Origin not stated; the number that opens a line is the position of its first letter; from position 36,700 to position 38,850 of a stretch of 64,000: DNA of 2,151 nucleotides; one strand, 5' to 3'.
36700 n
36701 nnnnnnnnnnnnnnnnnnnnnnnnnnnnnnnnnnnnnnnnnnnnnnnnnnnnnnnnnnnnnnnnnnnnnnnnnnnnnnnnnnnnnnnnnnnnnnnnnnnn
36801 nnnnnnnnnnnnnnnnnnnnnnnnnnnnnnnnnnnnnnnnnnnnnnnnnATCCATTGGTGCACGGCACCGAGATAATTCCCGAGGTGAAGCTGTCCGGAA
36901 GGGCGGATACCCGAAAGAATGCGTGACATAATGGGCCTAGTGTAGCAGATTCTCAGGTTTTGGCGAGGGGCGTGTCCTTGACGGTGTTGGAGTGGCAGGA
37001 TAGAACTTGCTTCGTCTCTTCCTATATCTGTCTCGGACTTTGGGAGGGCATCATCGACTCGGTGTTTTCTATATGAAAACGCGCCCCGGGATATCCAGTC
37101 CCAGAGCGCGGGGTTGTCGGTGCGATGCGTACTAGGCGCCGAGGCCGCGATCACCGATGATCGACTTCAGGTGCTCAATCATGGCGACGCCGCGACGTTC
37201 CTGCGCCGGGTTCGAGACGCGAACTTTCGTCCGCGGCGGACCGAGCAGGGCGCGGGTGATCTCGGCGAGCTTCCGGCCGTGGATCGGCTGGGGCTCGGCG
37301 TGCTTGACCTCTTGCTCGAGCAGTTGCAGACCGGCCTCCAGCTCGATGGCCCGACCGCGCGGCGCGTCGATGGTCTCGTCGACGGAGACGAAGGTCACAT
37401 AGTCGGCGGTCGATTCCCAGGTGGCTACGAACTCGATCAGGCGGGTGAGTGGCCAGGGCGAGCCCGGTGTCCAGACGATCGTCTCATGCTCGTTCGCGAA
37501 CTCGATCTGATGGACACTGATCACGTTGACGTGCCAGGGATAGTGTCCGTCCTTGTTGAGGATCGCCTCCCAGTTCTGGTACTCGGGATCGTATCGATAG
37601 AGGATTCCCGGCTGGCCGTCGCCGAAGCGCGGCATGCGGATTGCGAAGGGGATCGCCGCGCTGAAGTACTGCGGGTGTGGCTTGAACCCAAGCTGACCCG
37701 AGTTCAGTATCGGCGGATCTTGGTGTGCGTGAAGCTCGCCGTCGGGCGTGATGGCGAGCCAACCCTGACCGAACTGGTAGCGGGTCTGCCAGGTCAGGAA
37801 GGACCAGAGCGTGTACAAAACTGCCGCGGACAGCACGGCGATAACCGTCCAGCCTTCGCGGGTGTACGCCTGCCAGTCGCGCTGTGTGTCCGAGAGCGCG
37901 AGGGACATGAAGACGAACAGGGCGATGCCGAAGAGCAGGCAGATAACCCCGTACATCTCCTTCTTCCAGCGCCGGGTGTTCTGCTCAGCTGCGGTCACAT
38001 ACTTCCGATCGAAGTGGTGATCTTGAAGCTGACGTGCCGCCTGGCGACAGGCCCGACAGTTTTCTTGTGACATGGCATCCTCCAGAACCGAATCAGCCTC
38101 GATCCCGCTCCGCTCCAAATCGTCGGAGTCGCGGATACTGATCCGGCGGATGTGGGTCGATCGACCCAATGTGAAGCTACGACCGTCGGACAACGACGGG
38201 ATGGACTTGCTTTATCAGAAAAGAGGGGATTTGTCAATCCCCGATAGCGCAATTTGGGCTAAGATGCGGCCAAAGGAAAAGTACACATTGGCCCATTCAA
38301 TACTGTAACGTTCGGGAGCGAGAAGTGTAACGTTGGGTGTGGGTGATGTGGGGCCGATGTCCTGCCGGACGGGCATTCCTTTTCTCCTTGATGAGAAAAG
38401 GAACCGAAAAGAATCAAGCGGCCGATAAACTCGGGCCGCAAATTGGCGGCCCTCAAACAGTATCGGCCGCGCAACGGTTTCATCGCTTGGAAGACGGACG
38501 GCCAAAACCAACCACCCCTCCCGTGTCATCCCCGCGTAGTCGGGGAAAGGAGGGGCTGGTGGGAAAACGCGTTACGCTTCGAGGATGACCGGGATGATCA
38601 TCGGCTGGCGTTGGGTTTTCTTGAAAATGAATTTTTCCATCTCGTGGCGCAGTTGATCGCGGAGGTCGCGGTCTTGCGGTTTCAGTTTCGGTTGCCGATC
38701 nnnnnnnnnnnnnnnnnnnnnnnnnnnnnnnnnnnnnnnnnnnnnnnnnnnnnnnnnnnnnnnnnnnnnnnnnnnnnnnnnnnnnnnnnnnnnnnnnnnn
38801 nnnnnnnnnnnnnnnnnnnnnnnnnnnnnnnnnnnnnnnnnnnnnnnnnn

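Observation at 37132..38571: Second isolated high-GC3 membrane-protein gene next to a roughly 500-nt densely structured non-coding region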

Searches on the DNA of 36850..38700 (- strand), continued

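Call 96: search_with_rna_model(model_id=R1, sources=[L081, L082, L083, L084, L085, L086, L087, L088, L089, L090, L091, L092, L093, L094, L095, L096, L097, L098, L099, L100, L101, L102, L103, L104, L105, L106, L107, L108, L109, L110, L111, L112, L113, L114, L115, L116, L117, L118, L119, L120, L121, L122, L123, L124, L125, L126, L127, L128, L129, L130, L131, L132, L133, L134, L135, L136, L137, L138, L139, L140, L141, L142, L143, L144, L145, L146, L147, L148, L149, L150, L151, L152, L153, L154, L155, L156, L157, L158, L159, L160], max_evalue=1)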
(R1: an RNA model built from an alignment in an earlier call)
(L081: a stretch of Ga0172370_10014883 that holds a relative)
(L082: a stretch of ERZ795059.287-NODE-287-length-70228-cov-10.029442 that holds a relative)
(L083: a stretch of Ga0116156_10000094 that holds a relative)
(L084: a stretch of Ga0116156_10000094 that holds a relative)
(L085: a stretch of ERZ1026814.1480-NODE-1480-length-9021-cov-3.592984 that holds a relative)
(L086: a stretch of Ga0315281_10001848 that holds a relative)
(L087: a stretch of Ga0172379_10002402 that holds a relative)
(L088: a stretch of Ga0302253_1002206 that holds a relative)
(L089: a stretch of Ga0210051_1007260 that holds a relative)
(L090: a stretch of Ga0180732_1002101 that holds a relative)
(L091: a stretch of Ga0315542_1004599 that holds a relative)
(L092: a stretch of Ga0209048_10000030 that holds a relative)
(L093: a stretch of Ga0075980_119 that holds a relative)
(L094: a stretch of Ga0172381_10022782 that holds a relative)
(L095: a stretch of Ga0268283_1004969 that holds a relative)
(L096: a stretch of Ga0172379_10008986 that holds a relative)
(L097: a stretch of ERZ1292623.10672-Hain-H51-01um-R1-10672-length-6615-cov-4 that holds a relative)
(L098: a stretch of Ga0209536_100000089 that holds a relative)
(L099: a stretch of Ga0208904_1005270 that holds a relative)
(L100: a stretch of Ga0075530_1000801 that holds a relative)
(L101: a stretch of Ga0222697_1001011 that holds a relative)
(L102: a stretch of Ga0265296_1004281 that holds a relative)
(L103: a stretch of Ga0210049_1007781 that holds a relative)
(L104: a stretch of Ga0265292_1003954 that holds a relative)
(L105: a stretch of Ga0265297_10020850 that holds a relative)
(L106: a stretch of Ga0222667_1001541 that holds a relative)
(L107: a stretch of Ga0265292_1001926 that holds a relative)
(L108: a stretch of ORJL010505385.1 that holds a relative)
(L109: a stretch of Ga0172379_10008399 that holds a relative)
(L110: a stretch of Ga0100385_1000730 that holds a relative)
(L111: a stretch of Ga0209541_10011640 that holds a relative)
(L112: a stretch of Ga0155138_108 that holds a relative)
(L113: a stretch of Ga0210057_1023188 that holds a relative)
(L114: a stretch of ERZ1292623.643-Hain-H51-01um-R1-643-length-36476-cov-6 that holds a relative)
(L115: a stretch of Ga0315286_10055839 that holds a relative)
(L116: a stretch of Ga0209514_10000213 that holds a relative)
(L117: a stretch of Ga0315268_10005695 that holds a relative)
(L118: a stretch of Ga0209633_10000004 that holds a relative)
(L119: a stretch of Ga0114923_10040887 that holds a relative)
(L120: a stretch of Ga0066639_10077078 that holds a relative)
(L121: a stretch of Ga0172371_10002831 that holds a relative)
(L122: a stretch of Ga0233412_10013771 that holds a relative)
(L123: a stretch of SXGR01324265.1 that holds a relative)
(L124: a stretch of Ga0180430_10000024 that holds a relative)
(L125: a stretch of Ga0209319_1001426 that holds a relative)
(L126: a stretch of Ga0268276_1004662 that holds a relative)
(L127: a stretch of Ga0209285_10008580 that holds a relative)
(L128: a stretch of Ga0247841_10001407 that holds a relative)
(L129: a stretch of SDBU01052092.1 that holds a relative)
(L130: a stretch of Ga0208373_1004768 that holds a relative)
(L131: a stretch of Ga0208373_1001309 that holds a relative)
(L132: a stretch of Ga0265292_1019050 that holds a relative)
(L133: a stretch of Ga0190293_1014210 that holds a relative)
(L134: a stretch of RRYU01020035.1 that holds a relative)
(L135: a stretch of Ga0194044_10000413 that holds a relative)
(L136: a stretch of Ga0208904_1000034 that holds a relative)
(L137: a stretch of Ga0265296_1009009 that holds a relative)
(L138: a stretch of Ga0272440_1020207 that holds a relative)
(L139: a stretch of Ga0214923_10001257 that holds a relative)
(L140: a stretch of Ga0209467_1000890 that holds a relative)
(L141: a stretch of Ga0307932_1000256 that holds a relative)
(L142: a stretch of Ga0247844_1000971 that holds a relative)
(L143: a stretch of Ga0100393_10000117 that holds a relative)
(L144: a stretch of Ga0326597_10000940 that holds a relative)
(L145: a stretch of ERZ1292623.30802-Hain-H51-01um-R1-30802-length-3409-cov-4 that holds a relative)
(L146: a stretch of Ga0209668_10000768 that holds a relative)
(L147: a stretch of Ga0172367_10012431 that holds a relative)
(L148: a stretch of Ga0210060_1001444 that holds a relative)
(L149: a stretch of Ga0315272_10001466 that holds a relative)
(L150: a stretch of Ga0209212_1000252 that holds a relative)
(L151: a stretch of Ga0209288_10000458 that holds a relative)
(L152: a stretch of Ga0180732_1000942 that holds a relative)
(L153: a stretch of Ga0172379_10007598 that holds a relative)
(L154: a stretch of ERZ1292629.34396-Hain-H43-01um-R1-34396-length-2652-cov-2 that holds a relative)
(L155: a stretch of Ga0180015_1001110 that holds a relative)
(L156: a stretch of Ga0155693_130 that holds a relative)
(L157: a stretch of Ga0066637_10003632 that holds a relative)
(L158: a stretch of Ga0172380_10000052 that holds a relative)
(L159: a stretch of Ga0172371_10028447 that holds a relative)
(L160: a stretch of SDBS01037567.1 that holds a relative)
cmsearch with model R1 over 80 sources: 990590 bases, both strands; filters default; matches with E-value up to 1: 0.
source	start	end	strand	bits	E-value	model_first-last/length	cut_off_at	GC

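Call 97: search_dna_similar(query=window:38071-38240:-, collection=plasmids, mode=distant, max_evalue=0.01, max_rows=5)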
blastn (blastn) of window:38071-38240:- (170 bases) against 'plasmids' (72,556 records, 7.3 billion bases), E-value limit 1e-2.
No match.

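Call 98: search_dna_similar(query=window:38071-38240:-, collection=phages, mode=distant, max_evalue=0.01, max_rows=5)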
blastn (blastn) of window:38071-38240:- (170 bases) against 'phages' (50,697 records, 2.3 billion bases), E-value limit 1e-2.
No match.
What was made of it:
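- Tried and rejected: No plasmid or phage DNA match (calls 97, 98).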
